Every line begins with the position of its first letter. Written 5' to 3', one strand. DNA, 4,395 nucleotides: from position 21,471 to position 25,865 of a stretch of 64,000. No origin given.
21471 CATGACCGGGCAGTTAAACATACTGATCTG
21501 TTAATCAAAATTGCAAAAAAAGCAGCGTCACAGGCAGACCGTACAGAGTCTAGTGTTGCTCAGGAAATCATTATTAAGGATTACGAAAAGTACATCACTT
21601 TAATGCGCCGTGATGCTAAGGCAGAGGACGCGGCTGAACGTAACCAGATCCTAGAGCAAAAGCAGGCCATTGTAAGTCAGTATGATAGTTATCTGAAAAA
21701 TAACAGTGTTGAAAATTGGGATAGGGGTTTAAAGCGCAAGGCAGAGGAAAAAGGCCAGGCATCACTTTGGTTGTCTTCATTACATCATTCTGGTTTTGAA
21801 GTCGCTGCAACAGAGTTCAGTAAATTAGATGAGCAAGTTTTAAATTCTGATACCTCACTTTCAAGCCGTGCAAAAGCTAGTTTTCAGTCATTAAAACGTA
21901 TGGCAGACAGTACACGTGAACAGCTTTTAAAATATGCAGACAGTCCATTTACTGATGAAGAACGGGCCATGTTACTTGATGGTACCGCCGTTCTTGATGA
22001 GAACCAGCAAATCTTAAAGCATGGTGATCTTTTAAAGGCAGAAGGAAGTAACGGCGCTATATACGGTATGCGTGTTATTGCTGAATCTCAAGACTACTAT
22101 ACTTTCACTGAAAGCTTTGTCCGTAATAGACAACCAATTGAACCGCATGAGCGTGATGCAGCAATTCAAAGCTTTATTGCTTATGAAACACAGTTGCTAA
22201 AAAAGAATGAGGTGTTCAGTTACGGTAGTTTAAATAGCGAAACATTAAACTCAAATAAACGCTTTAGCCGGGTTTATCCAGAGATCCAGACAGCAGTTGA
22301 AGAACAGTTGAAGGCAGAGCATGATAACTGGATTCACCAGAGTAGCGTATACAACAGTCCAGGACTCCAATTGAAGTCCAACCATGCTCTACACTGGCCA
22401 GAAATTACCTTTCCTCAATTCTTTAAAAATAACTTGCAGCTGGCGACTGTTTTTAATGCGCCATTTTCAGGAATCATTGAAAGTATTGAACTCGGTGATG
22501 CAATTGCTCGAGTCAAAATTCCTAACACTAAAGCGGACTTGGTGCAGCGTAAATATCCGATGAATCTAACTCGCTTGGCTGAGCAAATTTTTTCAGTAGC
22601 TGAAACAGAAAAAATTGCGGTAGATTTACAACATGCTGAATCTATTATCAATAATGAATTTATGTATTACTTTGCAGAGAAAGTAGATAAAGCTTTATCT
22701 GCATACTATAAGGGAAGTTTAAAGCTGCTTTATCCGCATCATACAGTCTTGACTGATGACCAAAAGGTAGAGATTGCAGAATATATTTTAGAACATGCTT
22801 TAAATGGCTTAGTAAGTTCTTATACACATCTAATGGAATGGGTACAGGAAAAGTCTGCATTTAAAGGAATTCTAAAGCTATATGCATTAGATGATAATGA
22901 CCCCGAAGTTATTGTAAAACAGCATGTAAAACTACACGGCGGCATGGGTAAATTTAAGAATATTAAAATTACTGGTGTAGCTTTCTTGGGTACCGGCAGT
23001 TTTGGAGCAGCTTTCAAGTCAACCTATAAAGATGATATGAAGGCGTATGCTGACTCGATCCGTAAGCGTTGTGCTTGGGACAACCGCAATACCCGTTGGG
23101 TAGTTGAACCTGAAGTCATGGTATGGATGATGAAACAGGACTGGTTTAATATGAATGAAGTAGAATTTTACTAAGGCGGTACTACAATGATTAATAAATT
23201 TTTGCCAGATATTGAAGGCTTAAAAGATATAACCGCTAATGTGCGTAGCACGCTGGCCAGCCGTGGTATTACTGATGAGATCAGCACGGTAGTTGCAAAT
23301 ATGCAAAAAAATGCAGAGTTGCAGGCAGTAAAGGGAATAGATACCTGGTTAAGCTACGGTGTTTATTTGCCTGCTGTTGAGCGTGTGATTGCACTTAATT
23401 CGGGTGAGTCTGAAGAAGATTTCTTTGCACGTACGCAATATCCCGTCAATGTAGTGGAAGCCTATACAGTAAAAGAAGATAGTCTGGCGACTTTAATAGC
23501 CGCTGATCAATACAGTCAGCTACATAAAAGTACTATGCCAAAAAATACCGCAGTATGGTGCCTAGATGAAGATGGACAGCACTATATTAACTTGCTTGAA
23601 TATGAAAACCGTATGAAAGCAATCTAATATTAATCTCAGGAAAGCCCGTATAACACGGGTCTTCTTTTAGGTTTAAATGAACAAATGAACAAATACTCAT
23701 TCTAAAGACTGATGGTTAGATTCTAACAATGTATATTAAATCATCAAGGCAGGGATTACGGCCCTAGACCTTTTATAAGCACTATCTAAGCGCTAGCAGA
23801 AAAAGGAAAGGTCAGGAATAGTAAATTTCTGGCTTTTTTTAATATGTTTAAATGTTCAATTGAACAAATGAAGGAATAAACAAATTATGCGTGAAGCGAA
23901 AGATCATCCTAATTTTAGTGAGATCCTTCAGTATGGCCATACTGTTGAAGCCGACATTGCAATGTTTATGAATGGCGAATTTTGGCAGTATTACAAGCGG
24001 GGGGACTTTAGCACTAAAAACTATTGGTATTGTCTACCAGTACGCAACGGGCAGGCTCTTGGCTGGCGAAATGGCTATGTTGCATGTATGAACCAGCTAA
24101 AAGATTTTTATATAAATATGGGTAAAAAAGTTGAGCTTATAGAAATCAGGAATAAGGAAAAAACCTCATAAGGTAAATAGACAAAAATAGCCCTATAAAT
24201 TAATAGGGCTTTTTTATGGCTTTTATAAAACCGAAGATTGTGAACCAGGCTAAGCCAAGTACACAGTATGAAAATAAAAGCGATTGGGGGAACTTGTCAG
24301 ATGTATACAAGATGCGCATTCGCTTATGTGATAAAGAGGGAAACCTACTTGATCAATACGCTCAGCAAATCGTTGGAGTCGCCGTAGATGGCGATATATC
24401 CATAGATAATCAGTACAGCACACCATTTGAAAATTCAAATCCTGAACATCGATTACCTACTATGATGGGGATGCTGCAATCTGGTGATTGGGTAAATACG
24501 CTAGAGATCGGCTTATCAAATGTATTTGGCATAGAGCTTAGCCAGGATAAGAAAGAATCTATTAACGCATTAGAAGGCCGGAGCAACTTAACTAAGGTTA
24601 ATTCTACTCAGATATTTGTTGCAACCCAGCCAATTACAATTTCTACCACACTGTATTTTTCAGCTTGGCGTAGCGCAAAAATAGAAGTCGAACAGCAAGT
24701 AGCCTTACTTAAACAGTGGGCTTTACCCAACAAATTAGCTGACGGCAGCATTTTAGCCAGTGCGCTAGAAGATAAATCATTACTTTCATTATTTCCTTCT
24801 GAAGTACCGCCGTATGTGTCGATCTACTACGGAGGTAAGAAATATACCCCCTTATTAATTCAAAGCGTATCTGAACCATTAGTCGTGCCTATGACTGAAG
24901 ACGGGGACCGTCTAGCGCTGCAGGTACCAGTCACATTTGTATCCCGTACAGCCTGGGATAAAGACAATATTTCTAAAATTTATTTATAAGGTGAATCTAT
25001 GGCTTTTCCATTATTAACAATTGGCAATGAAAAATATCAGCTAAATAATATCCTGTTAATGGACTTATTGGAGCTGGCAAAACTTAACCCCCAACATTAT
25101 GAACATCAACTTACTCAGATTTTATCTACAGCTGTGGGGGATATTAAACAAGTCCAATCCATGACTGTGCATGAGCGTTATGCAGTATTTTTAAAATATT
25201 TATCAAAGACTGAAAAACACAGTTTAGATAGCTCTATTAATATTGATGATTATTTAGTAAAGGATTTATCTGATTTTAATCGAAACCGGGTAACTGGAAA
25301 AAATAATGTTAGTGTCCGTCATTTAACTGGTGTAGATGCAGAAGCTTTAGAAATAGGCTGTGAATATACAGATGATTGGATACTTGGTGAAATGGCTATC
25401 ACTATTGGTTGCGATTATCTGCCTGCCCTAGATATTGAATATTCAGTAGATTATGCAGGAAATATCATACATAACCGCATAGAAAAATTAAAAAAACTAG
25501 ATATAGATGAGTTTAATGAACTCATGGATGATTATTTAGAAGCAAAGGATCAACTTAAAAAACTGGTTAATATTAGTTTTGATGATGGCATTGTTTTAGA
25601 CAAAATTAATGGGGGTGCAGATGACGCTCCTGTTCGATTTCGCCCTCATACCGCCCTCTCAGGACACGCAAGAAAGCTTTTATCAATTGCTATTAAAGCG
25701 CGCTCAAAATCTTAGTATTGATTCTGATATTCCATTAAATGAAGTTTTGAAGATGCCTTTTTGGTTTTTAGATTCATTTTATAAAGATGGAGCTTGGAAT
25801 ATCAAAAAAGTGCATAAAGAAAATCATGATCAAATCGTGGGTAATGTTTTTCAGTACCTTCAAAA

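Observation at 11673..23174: Late-expressed block of giant proteins next to the portal: a Dar-like / polyvalent-protein counter-defence cargo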

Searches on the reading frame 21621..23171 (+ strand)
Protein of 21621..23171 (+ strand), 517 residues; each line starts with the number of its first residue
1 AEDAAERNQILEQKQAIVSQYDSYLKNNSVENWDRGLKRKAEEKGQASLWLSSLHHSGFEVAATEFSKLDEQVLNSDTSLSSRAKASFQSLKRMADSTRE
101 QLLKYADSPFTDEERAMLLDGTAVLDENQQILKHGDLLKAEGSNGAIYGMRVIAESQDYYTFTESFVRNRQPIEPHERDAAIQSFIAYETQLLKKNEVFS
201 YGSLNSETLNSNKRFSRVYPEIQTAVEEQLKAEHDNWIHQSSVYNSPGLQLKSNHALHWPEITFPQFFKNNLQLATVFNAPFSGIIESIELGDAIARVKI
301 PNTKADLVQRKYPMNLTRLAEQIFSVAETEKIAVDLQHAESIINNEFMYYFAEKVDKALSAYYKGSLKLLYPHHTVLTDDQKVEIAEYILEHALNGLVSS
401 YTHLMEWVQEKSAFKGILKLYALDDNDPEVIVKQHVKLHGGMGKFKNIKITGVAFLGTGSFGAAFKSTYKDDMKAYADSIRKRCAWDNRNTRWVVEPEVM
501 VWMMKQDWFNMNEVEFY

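Call 33: search_protein_families(library=pfam, proteins=[window:21621-23171:+], max_evalue=10)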
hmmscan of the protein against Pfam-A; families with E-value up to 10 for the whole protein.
window:21621-23171:+ (517 aa): 1 family
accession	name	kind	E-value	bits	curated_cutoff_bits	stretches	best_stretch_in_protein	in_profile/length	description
PF13337.12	BrxL_ATPase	-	0.071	12.3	25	1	299-391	205-290/313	Lon-like protease BrxL-like, ATPase domain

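Call 53: find_homologous_proteins(query=window:21621-23171:+, max_evalue=0.001)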
Query window:21621-23171:+ (517 aa): 2 proteins with E <= 0.001 among 8000 candidates.
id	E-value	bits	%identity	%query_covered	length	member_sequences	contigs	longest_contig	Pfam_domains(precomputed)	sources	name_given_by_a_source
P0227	2.0e-112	395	40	98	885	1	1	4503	-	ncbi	-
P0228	1.1e-78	283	41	67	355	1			-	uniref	uniref:hypothetical protein n=1 Tax=Acinetobacter bereziniae TaxID=106648 RepID=UPI00148F00B5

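Call 73: search_protein_representatives(protein=window:21741-23171:+)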
Query: 477 residues. Proteins with E-value up to 0.001 (for the whole library): 5; up to 1e-10: 2; up to 1e-30: 2. The best 5 are listed.
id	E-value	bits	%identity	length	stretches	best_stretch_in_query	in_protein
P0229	2.6e-89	316.6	38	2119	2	2-476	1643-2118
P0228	2.9e-79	283.5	41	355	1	133-477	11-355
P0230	1.6e-08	50.3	66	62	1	443-477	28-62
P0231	5.1e-08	48.7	27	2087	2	43-243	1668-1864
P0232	4.8e-04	35.6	24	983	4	326-400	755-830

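Call 107: search_protein_families(library=pfam, proteins=[P0227, P0231, P0232, P0229], max_evalue=0.001)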
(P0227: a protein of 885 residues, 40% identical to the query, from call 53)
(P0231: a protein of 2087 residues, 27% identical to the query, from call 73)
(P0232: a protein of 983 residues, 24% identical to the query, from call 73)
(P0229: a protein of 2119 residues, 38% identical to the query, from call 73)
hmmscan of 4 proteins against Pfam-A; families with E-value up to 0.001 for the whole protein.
P0227 (885 aa): 0 families

P0231 (2087 aa): 5 families
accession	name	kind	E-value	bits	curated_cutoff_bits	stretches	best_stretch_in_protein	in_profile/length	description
PF02384.22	N6_Mtase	-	1.4e-12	48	20.4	1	95-294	27-242/311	N-6 DNA Methylase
PF00176.29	SNF2-rel_dom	-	8.5e-11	41.9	24.9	1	834-1005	15-142/290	SNF2-related domain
PF07669.17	Eco57I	-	4.3e-10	40.4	25.3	1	173-263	68-165/171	Eco57I restriction-modification methylase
PF04851.21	ResIII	-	3.3e-05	24.3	22.5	1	828-919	11-110/164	Type III restriction enzyme, res subunit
PF00271.37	Helicase_C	-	0.00052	20.7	23.5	0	1403-1463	51-110/110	Helicase conserved C-terminal domain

P0232 (983 aa): 3 families
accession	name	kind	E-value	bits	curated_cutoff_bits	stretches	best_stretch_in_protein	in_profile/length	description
PF18933.6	PsbP_2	-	2.1e-63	214.1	27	6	518-663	39-184/184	PsbP-like protein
PF01789.22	PsbP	-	3.1e-34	118.7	23.5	3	840-981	4-154/155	PsbP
PF08786.17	DcrB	-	2.6e-15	57.1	27.2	0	682-809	4-126/127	DcrB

P0229 (2119 aa): 5 families
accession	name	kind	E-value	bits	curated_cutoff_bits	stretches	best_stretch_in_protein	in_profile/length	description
PF02384.22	N6_Mtase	-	1e-14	55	20.4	1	94-291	26-241/311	N-6 DNA Methylase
PF00176.29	SNF2-rel_dom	-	1e-11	44.9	24.9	1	827-1001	18-143/290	SNF2-related domain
PF07669.17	Eco57I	-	6.5e-07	30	25.3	1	151-261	45-165/171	Eco57I restriction-modification methylase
PF04851.21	ResIII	-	1.6e-05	25.3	22.5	1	813-888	5-84/164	Type III restriction enzyme, res subunit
PF00271.37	Helicase_C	-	5.6e-05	23.8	23.5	1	1354-1467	11-110/110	Helicase conserved C-terminal domain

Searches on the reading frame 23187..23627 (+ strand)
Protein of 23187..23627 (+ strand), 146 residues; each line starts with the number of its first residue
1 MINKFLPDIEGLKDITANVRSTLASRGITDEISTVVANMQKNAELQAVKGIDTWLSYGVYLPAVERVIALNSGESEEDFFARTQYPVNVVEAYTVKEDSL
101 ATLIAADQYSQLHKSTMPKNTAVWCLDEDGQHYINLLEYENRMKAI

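Call 3: search_protein_families(library=pfam, proteins=[window:23187-23627:+], max_evalue=0.01)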
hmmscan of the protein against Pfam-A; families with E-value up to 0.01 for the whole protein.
window:23187-23627:+ (146 aa): 0 families

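Call 8: search_protein_families(library=phrogs, proteins=[window:23187-23627:+], max_evalue=0.001)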
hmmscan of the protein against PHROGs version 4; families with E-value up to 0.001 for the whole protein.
window:23187-23627:+ (146 aa): 1 family
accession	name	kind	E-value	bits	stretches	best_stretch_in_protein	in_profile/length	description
phrog_1629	-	moron, auxiliary metabolic gene and host takeover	0.00058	20.9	1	6-136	7-126/138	Ulx-like anti-restriction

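Call 33: search_protein_families(library=pfam, proteins=[window:23187-23624:+], max_evalue=10)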
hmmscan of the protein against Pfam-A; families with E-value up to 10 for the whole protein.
window:23187-23624:+ (146 aa): 0 families

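Call 82: search_protein_families(library=ncbifam, proteins=[window:23187-23624:+], max_evalue=0.01)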
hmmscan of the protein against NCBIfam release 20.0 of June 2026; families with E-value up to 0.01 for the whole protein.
window:23187-23624:+ (146 aa): 0 families

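Call 98: search_protein_families(library=padloc, proteins=[window:23187-23624:+], max_evalue=0.001)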
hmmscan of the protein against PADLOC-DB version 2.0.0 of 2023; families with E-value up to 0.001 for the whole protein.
window:23187-23624:+ (146 aa): 0 families

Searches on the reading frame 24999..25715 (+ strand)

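Call 9: search_protein_families(library=pfam, proteins=[window:24999-25715:+], max_evalue=0.001)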
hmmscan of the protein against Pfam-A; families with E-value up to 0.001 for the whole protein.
window:24999-25715:+ (238 aa): 0 families

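Call 50: search_protein_families(library=phrogs, proteins=[window:24999-25715:+], max_evalue=0.001)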
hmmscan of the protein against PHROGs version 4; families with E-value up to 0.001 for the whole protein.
window:24999-25715:+ (238 aa): 1 family
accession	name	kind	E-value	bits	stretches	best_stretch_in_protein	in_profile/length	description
phrog_6830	-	unknown function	2.3e-74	251.2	1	1-231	2-236/241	-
